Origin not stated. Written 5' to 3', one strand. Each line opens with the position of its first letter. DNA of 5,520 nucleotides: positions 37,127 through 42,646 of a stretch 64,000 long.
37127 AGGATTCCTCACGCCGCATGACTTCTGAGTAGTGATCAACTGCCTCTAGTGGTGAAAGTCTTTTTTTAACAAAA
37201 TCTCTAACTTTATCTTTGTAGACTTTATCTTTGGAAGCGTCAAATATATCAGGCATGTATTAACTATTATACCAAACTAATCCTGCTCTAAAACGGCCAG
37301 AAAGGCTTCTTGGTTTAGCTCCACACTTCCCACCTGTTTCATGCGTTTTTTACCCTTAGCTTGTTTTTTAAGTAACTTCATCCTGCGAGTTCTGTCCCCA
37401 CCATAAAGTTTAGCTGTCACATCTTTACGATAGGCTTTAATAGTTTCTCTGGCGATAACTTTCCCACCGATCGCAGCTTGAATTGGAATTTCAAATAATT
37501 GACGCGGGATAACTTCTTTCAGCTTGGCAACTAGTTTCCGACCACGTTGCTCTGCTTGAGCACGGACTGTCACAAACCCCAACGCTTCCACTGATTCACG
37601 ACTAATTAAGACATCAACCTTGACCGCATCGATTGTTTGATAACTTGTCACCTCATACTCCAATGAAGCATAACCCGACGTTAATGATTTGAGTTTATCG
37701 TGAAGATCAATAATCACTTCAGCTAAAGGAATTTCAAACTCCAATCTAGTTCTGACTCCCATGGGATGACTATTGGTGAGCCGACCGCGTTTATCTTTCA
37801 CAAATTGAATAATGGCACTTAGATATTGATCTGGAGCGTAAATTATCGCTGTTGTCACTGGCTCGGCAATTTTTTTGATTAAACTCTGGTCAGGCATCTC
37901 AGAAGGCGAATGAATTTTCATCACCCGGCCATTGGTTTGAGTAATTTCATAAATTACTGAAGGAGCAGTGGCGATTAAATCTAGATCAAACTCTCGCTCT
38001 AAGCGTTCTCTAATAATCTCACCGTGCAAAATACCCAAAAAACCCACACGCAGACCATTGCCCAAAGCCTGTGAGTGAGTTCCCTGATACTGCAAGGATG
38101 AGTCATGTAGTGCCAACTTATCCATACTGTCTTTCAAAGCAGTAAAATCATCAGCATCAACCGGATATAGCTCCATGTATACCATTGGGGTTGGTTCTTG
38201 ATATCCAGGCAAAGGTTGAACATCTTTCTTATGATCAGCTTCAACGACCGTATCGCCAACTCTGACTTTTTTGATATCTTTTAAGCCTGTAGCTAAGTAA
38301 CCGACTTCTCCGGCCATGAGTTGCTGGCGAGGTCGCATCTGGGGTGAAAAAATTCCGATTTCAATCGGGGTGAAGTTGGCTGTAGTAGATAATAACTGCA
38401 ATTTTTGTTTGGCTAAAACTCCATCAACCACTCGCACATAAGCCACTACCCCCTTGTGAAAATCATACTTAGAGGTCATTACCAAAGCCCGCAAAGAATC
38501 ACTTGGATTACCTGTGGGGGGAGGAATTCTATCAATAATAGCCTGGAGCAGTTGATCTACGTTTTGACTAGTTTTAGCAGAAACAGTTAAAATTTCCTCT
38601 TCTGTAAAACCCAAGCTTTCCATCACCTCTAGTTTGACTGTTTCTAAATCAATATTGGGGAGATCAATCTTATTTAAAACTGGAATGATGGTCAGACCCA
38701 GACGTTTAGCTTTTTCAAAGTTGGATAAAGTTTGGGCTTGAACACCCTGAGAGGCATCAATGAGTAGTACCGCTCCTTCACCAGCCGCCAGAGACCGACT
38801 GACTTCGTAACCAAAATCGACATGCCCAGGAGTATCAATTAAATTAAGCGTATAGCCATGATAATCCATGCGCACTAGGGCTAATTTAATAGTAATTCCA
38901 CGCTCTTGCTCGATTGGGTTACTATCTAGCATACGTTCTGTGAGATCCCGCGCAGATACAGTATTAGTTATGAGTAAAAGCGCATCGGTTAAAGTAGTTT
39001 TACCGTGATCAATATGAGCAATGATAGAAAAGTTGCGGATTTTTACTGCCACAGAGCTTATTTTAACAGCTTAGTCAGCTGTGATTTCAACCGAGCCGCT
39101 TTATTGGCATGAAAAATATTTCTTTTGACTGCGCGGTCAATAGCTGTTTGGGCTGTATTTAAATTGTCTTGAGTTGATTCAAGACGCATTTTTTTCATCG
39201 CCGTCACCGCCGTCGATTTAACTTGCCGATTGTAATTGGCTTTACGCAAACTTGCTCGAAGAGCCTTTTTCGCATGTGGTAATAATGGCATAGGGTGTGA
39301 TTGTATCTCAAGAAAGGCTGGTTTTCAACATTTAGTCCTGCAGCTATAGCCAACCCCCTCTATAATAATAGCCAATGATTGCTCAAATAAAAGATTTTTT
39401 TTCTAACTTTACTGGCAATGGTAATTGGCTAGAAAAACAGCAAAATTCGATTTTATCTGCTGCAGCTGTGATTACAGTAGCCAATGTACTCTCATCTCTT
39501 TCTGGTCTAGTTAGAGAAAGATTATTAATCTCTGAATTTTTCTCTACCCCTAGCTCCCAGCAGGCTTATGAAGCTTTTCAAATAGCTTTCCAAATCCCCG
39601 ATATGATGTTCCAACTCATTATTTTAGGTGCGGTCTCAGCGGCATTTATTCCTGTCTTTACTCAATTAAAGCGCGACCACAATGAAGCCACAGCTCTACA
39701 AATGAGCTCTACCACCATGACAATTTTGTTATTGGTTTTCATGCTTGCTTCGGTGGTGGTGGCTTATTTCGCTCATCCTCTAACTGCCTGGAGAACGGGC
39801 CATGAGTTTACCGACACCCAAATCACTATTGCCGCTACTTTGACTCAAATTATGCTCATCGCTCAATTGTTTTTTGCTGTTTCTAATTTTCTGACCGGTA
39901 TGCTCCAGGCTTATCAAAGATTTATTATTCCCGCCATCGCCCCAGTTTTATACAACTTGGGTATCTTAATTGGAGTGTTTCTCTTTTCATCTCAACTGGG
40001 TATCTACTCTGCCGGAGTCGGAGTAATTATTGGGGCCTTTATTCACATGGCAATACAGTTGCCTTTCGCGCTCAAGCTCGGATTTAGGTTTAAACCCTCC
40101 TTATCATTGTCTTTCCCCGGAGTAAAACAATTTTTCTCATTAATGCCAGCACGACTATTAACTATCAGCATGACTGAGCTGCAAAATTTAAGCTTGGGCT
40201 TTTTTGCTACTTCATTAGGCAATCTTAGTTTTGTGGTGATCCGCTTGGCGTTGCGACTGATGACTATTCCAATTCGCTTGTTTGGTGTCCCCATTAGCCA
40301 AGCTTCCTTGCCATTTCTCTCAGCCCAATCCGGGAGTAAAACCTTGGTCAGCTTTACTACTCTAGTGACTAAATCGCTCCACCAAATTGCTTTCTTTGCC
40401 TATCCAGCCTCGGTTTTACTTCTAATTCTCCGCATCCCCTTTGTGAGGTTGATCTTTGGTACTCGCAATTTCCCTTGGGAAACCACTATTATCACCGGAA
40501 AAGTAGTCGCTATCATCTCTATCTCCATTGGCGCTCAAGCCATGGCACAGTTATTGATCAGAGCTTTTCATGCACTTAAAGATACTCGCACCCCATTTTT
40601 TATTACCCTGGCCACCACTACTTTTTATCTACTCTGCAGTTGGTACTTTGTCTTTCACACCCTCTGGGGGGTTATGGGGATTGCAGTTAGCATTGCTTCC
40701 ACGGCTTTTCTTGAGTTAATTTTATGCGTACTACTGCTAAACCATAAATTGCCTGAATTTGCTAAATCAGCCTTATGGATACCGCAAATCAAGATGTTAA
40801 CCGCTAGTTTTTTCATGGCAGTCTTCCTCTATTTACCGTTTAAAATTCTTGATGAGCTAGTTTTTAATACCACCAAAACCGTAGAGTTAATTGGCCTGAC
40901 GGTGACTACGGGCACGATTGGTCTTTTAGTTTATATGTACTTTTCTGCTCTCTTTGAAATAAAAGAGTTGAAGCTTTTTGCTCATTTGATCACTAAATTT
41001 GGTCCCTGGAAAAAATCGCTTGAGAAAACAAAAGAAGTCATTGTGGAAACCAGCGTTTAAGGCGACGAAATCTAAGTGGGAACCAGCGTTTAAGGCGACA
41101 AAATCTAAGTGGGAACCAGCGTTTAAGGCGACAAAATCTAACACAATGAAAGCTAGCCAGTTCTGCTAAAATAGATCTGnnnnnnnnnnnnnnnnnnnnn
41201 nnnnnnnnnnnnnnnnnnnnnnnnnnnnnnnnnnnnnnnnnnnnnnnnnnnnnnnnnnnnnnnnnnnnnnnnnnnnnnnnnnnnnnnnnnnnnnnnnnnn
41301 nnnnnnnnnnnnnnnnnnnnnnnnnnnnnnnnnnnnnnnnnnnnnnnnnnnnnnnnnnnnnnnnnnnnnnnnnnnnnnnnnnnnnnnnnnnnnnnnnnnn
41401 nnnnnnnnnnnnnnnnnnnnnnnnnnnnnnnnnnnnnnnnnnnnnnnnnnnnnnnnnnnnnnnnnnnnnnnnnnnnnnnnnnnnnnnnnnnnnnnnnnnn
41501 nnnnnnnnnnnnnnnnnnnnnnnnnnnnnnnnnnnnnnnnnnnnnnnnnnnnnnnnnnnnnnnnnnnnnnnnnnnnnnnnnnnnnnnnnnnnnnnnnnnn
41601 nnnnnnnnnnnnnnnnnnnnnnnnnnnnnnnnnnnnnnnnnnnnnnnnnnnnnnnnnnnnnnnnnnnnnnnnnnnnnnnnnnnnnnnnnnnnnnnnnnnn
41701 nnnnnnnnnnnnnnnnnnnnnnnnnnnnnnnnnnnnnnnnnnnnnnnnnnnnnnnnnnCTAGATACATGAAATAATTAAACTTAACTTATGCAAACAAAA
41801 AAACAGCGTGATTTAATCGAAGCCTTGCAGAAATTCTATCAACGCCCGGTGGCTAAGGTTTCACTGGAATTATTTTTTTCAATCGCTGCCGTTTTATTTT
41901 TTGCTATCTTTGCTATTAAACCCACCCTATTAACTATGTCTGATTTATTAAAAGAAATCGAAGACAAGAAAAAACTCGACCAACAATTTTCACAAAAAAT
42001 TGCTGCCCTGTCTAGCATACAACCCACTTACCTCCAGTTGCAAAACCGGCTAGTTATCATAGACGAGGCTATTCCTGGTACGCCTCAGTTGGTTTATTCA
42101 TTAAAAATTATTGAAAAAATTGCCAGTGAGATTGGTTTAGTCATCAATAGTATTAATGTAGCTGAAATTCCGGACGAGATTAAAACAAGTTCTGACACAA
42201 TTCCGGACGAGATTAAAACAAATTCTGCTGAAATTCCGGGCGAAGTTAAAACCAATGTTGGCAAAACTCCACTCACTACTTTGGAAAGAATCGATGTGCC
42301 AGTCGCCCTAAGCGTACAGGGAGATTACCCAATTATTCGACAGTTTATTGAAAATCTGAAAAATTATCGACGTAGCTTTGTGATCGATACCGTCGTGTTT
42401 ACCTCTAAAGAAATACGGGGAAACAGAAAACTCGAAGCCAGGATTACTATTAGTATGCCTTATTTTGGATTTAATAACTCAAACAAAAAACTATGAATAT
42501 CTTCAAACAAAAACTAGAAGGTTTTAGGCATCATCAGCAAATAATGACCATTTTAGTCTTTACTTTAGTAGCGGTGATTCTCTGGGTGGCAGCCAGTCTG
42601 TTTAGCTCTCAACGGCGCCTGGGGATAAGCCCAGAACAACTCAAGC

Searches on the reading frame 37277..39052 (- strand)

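Call 85: search_protein_families(library=pfam, proteins=[window:37277-39052:-], max_evalue=0.00001)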
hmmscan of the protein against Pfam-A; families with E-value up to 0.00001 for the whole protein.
window:37277-39052:- (591 aa): 4 families
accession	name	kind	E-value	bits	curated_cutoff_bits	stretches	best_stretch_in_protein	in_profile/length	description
PF00009.33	GTP_EFTU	-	7.9e-54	182.5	26.5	1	4-178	2-188/188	Elongation factor Tu GTP binding domain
PF06421.17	LepA_C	-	2.1e-45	153.7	29.7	1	484-588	2-106/107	GTP-binding protein LepA C-terminus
PF00679.30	EFG_C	-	6e-19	68.3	27.9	1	395-480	2-87/89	Elongation factor G C-terminus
PF03144.31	GTP_EFTU_D2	-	8e-08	33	30.3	1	201-269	1-72/73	Elongation factor Tu domain 2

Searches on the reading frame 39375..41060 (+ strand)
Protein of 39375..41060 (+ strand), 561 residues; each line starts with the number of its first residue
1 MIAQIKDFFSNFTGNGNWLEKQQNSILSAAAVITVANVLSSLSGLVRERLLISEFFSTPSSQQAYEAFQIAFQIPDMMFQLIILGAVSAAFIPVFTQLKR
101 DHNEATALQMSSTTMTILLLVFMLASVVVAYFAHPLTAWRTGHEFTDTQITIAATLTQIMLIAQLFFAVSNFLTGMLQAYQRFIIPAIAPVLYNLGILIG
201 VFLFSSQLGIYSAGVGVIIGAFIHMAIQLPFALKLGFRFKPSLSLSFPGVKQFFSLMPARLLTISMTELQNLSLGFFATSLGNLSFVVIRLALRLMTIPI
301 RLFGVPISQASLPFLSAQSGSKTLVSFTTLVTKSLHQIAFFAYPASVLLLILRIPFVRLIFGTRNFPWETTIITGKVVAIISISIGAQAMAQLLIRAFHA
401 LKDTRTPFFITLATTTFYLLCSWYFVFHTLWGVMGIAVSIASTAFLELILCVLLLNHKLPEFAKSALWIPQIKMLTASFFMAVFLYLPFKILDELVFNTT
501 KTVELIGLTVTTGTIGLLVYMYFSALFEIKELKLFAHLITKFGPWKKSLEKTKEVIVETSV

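Call 63: search_protein_families(library=pfam, proteins=[window:39375-41060:+], max_evalue=0.001)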
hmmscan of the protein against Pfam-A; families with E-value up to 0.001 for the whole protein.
window:39375-41060:+ (561 aa): 2 families
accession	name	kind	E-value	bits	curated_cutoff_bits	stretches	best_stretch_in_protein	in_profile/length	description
PF03023.19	MurJ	-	1.8e-61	208.6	27.4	1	64-492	10-436/451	Lipid II flippase MurJ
PF01554.23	MatE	-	0.00041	20.5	24.9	1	55-191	18-149/161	MatE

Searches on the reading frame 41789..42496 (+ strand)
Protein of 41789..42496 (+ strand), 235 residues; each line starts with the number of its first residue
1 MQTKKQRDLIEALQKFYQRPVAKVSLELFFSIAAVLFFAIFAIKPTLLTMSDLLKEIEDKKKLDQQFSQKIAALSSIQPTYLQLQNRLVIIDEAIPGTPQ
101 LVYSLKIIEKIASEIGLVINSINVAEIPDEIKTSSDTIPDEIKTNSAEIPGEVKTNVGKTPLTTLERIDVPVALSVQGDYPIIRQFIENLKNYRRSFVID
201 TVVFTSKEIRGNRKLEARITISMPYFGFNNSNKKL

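Call 63: search_protein_families(library=pfam, proteins=[window:41789-42496:+], max_evalue=0.001)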
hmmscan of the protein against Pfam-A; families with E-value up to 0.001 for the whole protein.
window:41789-42496:+ (235 aa): 1 family
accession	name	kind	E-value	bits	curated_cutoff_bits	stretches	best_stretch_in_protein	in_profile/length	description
PF04350.18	PilO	-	2.5e-05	24.9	22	0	168-221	85-138/145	Pilus assembly protein, PilO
